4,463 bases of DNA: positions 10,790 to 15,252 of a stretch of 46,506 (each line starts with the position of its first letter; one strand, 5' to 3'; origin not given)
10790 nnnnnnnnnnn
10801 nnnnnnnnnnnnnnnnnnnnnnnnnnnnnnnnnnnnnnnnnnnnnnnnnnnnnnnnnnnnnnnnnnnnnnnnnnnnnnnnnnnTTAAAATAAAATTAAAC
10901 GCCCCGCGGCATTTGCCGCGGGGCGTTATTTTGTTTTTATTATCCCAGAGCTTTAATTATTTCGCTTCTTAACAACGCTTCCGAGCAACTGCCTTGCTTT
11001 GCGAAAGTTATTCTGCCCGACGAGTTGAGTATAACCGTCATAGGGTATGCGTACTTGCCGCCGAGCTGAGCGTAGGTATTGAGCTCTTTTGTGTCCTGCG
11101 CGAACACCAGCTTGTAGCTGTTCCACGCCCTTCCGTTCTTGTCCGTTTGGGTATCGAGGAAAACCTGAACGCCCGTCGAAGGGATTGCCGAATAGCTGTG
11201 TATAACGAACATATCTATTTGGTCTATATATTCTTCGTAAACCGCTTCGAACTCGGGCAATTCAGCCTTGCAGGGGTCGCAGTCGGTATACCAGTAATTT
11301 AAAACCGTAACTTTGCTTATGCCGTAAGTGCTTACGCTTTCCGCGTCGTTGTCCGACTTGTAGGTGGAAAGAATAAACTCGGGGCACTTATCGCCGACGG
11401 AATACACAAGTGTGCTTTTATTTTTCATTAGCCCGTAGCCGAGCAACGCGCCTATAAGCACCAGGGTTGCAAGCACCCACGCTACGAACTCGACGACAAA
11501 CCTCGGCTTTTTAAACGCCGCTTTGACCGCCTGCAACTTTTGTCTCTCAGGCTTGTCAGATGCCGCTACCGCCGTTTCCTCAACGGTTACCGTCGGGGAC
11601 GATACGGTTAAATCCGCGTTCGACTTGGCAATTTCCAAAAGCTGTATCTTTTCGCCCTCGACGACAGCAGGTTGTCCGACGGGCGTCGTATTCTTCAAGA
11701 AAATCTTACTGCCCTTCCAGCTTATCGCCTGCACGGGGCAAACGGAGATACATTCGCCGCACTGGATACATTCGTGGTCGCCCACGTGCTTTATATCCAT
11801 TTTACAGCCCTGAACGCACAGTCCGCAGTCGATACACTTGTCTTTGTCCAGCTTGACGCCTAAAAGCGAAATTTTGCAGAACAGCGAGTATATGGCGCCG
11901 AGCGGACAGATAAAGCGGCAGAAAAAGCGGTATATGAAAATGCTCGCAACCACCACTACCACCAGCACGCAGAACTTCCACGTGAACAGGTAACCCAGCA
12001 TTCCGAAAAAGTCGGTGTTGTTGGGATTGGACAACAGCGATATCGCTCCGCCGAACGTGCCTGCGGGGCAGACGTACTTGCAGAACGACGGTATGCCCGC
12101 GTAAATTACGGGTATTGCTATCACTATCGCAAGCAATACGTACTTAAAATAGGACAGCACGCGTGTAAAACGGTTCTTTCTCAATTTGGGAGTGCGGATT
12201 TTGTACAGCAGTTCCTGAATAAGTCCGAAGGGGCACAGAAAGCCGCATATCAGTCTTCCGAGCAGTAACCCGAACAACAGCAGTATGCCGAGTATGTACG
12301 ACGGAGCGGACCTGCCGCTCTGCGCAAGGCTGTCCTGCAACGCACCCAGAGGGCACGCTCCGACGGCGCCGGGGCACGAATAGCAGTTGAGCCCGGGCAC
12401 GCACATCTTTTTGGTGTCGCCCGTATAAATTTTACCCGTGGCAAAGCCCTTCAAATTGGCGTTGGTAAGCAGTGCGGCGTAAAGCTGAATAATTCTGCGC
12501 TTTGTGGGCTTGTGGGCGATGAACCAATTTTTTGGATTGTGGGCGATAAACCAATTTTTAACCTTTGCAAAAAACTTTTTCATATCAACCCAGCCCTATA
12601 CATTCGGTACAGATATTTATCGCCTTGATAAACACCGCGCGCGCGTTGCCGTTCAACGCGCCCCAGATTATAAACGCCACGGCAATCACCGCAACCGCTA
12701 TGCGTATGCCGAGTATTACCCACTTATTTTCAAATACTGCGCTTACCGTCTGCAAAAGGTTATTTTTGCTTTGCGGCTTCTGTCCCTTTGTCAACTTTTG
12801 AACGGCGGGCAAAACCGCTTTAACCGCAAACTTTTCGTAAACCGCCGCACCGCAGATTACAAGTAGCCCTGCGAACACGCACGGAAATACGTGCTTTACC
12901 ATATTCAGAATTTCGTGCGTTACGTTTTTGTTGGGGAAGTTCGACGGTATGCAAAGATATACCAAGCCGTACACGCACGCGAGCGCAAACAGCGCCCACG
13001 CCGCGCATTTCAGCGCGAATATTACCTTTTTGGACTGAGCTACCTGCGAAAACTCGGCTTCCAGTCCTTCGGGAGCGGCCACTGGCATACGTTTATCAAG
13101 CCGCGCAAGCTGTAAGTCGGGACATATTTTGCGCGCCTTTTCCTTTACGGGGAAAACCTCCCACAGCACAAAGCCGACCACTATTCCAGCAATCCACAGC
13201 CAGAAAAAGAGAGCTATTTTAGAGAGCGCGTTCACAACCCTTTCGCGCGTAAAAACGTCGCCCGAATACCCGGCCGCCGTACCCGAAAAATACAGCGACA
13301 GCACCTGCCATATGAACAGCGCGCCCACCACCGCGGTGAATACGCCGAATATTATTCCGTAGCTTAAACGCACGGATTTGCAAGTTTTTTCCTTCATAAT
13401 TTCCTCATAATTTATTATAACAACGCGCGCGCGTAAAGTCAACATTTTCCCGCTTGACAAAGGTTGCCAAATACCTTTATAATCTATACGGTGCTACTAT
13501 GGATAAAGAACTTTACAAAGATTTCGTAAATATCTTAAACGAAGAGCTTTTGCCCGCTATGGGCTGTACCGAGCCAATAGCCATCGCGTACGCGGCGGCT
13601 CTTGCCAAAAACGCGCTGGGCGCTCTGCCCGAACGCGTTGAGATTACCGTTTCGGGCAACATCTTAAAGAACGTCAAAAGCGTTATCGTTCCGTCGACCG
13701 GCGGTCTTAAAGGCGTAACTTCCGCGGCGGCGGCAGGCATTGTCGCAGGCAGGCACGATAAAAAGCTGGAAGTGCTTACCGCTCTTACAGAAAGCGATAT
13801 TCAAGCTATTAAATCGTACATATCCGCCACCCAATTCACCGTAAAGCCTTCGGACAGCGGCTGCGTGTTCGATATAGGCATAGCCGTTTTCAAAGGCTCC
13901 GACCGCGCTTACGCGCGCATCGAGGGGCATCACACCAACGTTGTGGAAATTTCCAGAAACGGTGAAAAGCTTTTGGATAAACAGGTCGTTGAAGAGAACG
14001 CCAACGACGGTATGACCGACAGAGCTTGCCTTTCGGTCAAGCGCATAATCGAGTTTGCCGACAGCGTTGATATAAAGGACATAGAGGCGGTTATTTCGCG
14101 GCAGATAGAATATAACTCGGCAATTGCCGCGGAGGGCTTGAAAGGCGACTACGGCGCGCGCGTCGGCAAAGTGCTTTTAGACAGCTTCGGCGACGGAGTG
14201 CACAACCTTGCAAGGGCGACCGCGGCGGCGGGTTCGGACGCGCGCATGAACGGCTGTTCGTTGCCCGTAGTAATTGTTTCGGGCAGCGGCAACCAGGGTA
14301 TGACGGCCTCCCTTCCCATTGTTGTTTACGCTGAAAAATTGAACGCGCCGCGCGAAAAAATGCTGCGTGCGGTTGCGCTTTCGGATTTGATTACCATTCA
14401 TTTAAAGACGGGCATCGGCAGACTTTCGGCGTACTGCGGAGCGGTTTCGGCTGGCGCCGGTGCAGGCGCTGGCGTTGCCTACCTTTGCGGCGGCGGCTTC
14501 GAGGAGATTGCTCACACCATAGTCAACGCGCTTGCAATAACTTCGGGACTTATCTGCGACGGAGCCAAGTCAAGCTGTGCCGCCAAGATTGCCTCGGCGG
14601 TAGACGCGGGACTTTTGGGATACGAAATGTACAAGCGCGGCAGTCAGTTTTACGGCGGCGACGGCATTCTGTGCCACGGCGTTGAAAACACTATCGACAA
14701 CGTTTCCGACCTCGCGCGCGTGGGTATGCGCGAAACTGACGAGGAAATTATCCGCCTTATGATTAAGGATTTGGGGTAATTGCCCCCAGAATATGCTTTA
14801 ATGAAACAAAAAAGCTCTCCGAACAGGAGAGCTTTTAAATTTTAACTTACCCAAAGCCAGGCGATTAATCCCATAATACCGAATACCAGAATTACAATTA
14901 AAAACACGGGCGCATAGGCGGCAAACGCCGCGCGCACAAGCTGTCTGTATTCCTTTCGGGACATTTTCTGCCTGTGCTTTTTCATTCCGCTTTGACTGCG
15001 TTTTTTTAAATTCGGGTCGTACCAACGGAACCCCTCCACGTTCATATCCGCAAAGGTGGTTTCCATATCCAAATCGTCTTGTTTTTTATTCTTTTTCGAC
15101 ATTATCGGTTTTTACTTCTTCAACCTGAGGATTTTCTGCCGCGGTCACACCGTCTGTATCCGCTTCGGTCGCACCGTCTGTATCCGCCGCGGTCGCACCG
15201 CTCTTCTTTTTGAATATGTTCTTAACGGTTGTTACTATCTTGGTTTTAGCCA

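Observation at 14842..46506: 31.6-kb single-strand block joins a MoxR/DUF58-type vWA module, five giant or orphan surface proteins and an Opp importer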

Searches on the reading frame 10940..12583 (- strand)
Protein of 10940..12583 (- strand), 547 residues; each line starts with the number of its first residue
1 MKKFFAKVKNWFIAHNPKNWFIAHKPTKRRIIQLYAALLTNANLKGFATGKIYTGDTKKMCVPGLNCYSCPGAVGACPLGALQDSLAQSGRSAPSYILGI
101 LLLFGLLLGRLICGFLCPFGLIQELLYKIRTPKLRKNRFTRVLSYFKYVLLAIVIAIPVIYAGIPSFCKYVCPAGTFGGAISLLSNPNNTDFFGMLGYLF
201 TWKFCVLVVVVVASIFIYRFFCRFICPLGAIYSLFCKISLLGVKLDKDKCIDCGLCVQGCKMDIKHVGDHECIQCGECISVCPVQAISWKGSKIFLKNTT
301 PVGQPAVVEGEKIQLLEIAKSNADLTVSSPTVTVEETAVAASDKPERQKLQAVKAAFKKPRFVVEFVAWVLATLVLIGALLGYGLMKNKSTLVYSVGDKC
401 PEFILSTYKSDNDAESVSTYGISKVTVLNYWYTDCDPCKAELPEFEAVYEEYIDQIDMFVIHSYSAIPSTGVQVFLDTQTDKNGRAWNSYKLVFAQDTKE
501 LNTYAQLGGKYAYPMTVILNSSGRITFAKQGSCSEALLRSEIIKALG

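Call 26: search_protein_families(library=pfam, proteins=[window:10940-12583:-], max_evalue=0.001)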
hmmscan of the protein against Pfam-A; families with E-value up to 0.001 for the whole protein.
window:10940-12583:- (547 aa): 12 families
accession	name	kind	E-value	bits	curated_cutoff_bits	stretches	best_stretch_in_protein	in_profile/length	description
PF12801.12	Fer4_5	-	8.3e-19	67.7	22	2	97-136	8-47/48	4Fe-4S binding domain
PF00037.32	Fer4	-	2.4e-09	37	21.1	1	271-288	7-24/24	4Fe-4S binding domain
PF08534.16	Redoxin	-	7.5e-09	36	26.6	1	396-532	2-135/148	Redoxin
PF12838.12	Fer4_7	-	9.7e-09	36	27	1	272-292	2-22/52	4Fe-4S dicluster domain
PF00578.27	AhpC-TSA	-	2e-07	31.4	26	1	396-458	1-62/124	AhpC/TSA family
PF13187.11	Fer4_9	-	1e-06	29.1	27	0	272-297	2-27/52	4Fe-4S dicluster domain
PF14697.11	Fer4_21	-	3.6e-06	27.4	35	1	245-287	3-57/59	4Fe-4S dicluster domain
PF12837.12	Fer4_6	-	6.1e-05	23.2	25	1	272-287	9-24/24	4Fe-4S binding domain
PF13237.11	Fer4_10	-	9.5e-05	22.7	25.5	1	243-283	2-53/53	4Fe-4S dicluster domain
PF13484.11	Fer4_16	-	0.00021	22.4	30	1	271-290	1-20/66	4Fe-4S double cluster binding domain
PF25160.1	LdpA_Fe-S-bd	-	0.00031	20.9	27.6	0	266-288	22-44/49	LdpA Fe-S cluster-binding domain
PF12797.12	Fer4_2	-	0.00036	20.7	24.5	1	243-261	3-21/22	4Fe-4S binding domain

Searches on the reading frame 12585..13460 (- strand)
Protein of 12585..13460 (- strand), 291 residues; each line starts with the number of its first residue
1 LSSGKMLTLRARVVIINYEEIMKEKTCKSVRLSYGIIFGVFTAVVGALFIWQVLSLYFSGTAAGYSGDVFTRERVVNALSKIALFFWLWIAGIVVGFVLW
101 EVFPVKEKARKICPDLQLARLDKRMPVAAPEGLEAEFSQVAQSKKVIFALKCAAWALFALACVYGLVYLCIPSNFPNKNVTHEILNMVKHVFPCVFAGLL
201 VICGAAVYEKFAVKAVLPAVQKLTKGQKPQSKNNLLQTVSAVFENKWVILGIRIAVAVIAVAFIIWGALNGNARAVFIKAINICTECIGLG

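Call 26: search_protein_families(library=pfam, proteins=[window:12585-13460:-], max_evalue=0.001)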
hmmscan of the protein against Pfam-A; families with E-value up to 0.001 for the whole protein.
window:12585-13460:- (291 aa): 0 families

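Call 53: search_protein_families(library=pfam, proteins=[window:12585-13460:-], max_evalue=5)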
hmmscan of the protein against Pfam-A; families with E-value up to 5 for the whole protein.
window:12585-13460:- (291 aa): 3 families
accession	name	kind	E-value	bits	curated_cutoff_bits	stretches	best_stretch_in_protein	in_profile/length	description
PF17319.7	DUF5362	-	0.021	15.1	25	1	38-99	24-85/94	Family of unknown function (DUF5362)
PF12576.13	DUF3754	-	0.12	12.7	27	1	175-243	48-99/137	Protein of unknown function (DUF3754)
PF25044.1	DUF7789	-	0.44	10.9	25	1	225-267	40-83/129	Domain of unknown function (DUF7789)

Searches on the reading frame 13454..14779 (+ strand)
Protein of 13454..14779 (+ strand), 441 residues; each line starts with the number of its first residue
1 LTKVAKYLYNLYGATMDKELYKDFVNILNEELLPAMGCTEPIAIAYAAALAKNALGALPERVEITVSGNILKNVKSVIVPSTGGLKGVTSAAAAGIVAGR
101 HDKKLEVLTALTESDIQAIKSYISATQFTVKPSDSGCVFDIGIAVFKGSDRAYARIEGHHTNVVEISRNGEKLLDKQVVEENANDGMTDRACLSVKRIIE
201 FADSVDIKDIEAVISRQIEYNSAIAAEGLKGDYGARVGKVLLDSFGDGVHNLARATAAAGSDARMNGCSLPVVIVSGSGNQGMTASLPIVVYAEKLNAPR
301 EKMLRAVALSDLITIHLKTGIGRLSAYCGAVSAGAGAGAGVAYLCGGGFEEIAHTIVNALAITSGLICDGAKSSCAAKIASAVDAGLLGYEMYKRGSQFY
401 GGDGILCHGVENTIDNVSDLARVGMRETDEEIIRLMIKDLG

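Call 26: search_protein_families(library=pfam, proteins=[window:13454-14779:+], max_evalue=0.001)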
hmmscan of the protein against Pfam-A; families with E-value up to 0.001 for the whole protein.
window:13454-14779:+ (441 aa): 1 family
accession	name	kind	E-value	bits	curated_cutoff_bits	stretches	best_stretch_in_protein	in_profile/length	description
PF03313.21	SDH_alpha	-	2.4e-62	211.4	26.4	1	103-433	2-259/260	Serine dehydratase alpha chain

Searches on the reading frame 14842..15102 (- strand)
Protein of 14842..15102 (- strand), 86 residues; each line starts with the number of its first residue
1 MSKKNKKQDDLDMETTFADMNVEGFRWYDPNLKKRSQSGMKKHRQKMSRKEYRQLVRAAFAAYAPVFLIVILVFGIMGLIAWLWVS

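Call 5: search_protein_families(library=pfam, proteins=[window:14842-15102:-], max_evalue=0.01)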
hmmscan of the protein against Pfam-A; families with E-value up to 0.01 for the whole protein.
window:14842-15102:- (86 aa): 0 families

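Call 38: search_protein_families(library=ncbifam, proteins=[window:14842-15102:-], max_evalue=0.01)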
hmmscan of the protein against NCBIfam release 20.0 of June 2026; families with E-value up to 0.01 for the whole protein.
window:14842-15102:- (86 aa): 0 families

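Call 53: search_protein_families(library=pfam, proteins=[window:14842-15102:-], max_evalue=5)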
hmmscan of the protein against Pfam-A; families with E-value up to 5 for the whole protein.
window:14842-15102:- (86 aa): 3 families
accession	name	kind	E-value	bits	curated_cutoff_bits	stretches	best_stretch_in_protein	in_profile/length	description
PF17959.7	EF-hand_14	-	0.058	14.2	23.7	1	4-64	10-72/90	EF-hand domain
PF00487.30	FA_desaturase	-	0.083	13.1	29.7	1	26-84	97-164/253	Fatty acid desaturase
PF13038.11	DUF3899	-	0.097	13.5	23.4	1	25-81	33-86/88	Domain of unknown function (DUF3899)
